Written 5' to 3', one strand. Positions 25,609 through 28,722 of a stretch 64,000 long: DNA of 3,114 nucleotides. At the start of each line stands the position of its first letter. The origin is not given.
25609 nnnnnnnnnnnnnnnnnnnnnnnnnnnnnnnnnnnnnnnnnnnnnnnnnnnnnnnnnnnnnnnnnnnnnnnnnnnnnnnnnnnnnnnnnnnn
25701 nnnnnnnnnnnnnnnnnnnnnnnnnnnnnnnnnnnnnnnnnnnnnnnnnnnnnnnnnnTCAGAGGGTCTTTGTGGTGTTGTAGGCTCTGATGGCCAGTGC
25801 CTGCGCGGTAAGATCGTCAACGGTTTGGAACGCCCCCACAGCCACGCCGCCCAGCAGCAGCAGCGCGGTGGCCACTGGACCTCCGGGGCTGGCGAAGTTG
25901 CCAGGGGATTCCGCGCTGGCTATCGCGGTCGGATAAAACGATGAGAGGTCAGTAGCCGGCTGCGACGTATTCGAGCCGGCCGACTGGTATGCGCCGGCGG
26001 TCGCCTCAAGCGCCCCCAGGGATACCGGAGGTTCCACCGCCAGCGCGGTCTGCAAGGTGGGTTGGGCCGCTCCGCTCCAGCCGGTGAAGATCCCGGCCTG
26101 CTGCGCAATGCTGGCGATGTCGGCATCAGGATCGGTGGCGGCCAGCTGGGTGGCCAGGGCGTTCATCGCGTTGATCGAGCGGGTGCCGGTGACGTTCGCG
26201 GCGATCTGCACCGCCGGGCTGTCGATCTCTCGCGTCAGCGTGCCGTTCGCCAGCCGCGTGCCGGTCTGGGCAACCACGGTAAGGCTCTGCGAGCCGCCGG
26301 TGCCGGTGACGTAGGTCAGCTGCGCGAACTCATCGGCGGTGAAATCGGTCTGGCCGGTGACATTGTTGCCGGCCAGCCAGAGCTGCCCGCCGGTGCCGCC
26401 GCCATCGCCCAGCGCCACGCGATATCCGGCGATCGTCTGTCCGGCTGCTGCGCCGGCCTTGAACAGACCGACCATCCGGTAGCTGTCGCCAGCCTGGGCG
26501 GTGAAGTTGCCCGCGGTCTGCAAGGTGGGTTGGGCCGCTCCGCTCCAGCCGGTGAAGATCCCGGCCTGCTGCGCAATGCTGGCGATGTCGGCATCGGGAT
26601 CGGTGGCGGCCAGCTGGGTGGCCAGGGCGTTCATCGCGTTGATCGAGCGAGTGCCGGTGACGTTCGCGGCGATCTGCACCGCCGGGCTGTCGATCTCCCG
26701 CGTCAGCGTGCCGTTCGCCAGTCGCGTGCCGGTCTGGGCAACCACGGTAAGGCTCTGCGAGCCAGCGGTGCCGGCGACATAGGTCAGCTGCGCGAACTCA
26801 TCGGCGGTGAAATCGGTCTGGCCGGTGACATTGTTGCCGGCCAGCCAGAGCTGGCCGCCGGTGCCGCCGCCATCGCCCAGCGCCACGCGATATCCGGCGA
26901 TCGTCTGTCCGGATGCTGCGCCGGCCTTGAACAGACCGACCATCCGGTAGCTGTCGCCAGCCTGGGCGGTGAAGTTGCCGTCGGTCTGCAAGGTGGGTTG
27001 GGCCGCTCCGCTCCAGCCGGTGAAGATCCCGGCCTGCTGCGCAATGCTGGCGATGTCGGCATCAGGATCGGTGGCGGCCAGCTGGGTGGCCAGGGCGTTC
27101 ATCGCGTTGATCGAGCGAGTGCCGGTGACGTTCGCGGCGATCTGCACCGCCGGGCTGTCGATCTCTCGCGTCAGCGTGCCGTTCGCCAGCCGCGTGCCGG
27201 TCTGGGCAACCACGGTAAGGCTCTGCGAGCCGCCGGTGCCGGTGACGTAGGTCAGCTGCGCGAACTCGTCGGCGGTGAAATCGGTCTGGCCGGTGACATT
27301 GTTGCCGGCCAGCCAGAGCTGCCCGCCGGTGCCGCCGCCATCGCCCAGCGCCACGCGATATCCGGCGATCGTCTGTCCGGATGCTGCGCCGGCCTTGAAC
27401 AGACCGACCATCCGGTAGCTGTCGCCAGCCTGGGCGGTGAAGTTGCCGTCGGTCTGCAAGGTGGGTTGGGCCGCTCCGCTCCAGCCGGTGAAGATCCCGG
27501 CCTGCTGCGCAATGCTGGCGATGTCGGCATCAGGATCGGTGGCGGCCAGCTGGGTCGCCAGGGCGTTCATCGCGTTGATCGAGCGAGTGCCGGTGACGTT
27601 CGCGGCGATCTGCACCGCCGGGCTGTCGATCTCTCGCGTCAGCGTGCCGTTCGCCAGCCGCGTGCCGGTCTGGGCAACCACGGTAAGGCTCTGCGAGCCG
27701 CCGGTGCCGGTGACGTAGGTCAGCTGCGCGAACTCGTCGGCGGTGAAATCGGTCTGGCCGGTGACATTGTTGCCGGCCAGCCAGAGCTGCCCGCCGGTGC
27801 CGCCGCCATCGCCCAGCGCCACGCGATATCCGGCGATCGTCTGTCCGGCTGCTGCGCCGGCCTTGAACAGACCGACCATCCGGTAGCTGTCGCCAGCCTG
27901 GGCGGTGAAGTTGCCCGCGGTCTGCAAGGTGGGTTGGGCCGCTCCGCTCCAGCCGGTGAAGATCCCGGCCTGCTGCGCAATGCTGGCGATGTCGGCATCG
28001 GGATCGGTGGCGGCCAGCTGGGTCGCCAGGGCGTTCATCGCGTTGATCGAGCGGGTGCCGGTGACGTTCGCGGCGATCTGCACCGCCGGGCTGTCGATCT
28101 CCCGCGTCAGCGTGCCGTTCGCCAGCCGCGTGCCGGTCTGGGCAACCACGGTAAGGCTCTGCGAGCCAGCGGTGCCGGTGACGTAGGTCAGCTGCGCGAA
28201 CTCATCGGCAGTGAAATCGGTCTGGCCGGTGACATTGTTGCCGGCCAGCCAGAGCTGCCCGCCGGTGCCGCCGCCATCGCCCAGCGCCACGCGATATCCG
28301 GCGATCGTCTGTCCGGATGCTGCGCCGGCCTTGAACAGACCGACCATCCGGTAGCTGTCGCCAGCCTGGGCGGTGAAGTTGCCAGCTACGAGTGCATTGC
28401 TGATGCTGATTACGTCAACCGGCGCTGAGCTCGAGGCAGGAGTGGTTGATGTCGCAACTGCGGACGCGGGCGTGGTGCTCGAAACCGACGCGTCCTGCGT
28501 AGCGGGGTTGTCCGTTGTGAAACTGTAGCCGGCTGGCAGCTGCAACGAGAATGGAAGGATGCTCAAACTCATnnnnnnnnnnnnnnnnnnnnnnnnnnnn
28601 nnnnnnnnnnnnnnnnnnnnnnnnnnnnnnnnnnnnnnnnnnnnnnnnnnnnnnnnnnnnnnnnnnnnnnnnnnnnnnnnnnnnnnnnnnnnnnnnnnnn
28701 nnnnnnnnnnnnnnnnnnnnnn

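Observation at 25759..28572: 937-codon ORF made of five near-identical 156-aa units, with no family I can recognise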

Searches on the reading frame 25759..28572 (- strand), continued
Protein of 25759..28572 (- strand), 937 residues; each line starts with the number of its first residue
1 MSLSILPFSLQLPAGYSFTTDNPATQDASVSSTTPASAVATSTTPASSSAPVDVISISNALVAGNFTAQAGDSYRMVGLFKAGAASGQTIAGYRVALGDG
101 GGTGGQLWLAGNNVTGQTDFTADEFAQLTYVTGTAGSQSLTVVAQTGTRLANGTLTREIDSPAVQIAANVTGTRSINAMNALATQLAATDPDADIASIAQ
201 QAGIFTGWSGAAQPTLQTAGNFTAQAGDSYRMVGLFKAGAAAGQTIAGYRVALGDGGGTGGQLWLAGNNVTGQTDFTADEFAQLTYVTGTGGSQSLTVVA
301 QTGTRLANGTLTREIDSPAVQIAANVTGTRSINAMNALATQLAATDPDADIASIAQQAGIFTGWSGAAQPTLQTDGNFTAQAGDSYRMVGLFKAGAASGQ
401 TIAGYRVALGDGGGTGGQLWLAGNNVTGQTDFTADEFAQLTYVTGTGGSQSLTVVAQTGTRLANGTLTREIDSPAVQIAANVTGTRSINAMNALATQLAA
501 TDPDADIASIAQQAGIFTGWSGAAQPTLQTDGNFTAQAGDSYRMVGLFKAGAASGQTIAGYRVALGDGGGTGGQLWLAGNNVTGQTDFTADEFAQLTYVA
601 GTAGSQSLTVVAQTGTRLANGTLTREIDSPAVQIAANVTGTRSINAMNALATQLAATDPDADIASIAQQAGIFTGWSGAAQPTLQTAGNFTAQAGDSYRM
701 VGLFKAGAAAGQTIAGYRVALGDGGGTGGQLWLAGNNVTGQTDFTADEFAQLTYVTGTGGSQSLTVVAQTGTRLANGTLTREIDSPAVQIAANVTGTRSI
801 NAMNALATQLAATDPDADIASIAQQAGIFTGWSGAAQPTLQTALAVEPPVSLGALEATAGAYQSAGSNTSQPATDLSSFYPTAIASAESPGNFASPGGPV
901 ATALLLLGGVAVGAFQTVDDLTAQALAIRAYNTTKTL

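Call 71: search_protein_families(library=pfam, proteins=[P0061], max_evalue=0.01)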
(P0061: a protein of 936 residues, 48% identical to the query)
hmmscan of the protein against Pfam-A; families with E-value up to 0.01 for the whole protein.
P0061 (936 aa): 1 family
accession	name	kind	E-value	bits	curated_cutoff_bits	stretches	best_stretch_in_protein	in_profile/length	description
PF18606.7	HTH_53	-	0.00014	21.9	30.6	0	561-592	14-43/62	Zap helix turn helix N-terminal domain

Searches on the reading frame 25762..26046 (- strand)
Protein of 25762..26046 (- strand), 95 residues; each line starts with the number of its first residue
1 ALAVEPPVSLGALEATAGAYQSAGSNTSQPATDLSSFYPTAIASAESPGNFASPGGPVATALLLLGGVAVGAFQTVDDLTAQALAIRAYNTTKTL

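Call 8: search_protein_families(library=pfam, proteins=[window:25762-26046:-], max_evalue=10)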
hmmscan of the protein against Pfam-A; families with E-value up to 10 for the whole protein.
seq(95 aa): 0 families

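Call 58: find_homologous_proteins(query=A4, max_evalue=0.01)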
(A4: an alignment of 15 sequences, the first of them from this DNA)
Query A4 (15 sequences) (94 aa, profile of the alignment): 3 proteins with E <= 0.01 among 7561 candidates.
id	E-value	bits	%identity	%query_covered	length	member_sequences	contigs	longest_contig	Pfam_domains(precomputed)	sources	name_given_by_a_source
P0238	3.5e-24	103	66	100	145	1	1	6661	-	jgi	jgi:hypothetical protein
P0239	1.5e-23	101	63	98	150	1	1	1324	-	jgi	jgi:hypothetical protein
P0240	6.3e-16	76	57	84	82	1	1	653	-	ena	-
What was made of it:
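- Tried and rejected: The search against 5.8 billion proteins returned only three family fragments, with no other architecture (call 58).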
